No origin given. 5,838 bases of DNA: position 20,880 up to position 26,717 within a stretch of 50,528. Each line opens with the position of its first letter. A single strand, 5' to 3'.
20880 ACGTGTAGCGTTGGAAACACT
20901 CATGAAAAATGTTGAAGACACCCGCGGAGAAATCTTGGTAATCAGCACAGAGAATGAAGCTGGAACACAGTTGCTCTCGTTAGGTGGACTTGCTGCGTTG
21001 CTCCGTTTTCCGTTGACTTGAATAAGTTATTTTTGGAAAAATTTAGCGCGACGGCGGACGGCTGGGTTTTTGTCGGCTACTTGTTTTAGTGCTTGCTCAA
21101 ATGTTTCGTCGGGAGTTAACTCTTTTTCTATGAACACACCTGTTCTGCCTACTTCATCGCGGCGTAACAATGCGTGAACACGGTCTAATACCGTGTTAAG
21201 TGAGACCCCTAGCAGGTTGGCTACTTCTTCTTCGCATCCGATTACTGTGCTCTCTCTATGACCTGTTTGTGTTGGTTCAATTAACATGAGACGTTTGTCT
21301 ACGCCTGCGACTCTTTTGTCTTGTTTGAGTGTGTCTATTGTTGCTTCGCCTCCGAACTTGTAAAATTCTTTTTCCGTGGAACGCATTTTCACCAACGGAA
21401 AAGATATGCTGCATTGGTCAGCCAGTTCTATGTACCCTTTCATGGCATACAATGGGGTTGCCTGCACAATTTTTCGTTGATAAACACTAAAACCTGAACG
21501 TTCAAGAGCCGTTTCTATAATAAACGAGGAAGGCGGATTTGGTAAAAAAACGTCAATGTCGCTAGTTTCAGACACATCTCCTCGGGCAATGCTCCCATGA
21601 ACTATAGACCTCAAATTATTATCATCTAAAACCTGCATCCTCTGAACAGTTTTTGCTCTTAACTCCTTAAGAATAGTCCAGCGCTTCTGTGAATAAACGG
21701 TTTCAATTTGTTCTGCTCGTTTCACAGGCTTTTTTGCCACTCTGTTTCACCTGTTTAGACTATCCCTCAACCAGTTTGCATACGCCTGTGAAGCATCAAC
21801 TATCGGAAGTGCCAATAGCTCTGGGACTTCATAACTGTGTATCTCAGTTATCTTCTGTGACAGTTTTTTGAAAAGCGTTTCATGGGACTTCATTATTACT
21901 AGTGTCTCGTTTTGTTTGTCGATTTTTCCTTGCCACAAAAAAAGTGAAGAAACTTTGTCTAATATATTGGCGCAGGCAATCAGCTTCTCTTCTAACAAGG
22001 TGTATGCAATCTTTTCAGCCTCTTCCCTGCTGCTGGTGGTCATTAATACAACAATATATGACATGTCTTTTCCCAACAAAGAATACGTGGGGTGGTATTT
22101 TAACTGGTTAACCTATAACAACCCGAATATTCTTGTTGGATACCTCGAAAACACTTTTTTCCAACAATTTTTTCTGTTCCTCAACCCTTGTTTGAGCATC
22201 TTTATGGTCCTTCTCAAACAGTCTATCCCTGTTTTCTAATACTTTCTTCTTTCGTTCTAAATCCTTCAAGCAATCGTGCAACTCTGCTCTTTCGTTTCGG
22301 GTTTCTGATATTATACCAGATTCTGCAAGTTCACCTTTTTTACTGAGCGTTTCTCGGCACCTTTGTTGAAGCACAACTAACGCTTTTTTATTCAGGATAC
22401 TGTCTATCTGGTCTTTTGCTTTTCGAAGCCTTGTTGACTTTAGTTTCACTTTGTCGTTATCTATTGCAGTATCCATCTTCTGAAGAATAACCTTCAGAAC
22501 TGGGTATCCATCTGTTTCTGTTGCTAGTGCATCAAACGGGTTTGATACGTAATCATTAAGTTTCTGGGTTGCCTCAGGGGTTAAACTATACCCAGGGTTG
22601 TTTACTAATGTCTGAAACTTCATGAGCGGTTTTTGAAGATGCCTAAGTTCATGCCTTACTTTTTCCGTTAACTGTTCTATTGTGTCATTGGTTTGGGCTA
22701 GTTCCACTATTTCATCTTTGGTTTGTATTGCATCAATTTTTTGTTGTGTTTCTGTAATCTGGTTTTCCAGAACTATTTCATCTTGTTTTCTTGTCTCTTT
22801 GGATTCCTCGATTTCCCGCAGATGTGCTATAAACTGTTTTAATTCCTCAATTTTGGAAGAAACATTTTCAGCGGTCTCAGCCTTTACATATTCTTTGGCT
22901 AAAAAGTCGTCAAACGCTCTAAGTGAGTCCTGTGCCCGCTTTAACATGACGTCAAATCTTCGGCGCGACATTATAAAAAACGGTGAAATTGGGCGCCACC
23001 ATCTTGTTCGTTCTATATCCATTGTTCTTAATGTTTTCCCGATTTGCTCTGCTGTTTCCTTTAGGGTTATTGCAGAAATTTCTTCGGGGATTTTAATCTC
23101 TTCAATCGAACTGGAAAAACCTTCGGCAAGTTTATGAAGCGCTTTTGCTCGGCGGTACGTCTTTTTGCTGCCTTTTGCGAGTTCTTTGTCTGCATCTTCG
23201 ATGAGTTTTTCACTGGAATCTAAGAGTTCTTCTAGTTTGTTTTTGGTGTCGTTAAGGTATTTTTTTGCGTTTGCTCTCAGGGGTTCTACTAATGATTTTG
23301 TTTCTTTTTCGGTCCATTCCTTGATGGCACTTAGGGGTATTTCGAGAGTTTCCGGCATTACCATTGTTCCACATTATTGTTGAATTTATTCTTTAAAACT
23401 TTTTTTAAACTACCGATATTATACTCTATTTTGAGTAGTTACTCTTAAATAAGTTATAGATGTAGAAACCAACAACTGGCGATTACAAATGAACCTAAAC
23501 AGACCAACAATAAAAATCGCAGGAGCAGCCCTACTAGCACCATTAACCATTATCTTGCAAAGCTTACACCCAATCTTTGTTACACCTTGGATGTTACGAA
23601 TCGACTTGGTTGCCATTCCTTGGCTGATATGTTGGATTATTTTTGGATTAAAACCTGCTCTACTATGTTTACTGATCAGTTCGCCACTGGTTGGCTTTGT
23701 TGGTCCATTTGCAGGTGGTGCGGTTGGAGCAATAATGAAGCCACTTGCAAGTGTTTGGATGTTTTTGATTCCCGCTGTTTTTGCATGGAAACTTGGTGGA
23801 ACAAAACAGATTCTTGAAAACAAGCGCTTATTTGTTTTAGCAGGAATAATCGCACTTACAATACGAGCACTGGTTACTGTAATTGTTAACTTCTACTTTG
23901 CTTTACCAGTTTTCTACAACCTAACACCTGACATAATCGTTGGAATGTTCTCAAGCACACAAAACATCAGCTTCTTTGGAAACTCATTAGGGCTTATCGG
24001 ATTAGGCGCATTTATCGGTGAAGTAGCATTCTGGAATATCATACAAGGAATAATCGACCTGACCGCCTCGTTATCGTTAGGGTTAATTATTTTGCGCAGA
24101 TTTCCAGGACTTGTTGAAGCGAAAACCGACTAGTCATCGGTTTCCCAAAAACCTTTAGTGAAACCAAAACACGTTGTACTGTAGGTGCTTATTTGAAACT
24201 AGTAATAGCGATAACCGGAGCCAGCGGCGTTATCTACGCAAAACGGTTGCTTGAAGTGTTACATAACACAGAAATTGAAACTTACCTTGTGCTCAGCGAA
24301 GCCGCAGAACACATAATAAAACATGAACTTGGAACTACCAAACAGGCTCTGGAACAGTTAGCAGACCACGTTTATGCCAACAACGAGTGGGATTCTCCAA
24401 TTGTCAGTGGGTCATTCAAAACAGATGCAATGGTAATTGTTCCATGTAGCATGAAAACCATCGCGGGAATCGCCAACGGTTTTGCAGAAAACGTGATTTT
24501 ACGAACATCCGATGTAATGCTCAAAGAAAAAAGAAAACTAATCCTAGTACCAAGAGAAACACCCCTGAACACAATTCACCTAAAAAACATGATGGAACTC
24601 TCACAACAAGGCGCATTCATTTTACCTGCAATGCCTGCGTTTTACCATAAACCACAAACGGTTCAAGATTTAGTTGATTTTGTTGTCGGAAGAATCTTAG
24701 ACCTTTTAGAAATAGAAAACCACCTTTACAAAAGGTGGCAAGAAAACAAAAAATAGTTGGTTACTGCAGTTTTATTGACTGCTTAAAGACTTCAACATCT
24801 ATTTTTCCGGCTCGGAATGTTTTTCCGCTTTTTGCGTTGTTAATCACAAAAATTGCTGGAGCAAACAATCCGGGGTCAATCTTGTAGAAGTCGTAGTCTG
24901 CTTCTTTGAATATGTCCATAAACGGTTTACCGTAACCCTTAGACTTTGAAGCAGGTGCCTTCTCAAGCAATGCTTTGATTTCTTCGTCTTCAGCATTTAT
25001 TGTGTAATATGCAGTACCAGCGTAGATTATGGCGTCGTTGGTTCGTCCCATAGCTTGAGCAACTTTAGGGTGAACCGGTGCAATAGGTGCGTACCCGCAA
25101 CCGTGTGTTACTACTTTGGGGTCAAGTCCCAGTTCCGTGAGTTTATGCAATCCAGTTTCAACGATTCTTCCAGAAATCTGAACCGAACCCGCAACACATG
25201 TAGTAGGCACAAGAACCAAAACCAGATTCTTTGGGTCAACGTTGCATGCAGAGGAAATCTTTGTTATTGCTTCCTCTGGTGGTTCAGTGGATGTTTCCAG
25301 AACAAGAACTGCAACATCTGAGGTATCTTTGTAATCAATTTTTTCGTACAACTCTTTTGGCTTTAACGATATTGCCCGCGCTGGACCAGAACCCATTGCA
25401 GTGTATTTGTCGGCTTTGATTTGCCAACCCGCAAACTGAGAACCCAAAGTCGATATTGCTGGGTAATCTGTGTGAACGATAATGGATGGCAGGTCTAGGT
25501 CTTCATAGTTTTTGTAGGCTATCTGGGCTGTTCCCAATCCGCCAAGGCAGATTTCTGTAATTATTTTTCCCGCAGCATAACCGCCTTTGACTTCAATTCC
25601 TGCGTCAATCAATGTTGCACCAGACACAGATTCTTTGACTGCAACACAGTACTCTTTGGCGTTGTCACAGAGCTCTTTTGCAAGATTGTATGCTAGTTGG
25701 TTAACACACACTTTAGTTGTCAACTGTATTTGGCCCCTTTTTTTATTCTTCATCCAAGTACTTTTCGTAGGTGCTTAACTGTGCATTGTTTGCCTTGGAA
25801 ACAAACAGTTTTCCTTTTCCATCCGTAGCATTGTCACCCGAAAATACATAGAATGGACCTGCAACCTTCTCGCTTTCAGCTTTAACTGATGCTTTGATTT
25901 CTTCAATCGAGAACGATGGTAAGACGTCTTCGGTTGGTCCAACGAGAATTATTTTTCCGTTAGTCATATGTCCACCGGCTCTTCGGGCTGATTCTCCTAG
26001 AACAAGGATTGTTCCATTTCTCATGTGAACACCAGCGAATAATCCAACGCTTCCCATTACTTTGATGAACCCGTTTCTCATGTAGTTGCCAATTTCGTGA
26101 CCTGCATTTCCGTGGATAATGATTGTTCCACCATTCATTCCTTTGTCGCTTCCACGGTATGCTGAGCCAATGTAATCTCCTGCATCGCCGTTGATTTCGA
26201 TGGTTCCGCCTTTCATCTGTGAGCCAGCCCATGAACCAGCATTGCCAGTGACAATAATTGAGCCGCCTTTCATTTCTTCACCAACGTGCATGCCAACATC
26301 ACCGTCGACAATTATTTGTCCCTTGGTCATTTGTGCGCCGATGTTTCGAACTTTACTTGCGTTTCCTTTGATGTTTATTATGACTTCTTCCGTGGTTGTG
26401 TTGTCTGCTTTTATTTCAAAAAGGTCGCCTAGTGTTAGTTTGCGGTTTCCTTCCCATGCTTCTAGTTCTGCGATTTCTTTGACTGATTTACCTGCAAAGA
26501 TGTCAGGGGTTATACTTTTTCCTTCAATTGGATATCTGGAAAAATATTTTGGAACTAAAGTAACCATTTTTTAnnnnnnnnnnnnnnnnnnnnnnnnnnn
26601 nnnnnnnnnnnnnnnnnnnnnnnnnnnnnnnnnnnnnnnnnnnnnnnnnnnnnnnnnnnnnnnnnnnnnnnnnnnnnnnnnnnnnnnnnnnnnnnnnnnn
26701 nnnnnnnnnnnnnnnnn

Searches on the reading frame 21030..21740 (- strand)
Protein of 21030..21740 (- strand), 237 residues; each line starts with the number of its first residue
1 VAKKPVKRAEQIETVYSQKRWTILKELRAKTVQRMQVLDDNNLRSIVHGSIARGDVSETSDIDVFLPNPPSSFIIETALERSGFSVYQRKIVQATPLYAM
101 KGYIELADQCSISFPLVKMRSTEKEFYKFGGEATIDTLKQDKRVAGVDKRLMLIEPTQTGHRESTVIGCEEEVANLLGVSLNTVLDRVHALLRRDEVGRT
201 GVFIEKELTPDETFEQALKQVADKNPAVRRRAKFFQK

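Call 63: search_protein_families(library=pfam, proteins=[window:21030-21740:-], max_evalue=0.00001)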
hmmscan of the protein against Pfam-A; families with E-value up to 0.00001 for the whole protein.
window:21030-21740:- (237 aa): 1 family
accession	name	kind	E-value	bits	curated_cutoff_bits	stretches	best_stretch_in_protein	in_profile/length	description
PF01909.29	NTP_transf_2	-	7.5e-06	26.7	21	0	40-105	13-78/93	Nucleotidyltransferase domain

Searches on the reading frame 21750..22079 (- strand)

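Call 63: search_protein_families(library=pfam, proteins=[window:21750-22079:-], max_evalue=0.00001)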
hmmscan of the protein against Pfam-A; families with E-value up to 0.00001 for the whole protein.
window:21750-22079:- (110 aa): 1 family
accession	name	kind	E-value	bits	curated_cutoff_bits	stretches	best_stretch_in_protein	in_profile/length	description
PF03091.20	CutA1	-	1.6e-34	118.1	22.4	1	9-106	1-98/99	CutA1 divalent ion tolerance protein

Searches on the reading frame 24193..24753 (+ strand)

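Call 64: search_protein_families(library=pfam, proteins=[window:24193-24753:+], max_evalue=0.00001)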
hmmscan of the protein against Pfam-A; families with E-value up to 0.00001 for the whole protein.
window:24193-24753:+ (187 aa): 1 family
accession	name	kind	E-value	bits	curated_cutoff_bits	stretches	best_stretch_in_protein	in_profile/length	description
PF02441.25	Flavoprotein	-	6.1e-51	172.7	22.7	1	1-172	1-162/162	Flavoprotein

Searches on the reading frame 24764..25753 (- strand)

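Call 64: search_protein_families(library=pfam, proteins=[window:24764-25753:-], max_evalue=0.00001)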
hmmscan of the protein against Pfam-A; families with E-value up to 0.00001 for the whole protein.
window:24764-25753:- (330 aa): 1 family
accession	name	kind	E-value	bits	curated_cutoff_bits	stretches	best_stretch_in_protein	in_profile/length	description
PF02289.21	MCH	-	7e-123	410.2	25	1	17-326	2-310/311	Cyclohydrolase (MCH)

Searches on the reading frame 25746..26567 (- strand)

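Call 64: search_protein_families(library=pfam, proteins=[window:25746-26567:-], max_evalue=0.00001)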
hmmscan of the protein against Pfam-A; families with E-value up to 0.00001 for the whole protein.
window:25746-26567:- (274 aa): 1 family
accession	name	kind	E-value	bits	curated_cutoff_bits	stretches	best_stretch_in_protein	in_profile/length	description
PF01493.24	GXGXG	-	1.8e-10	41.1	32.5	1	106-212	36-147/190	GXGXG motif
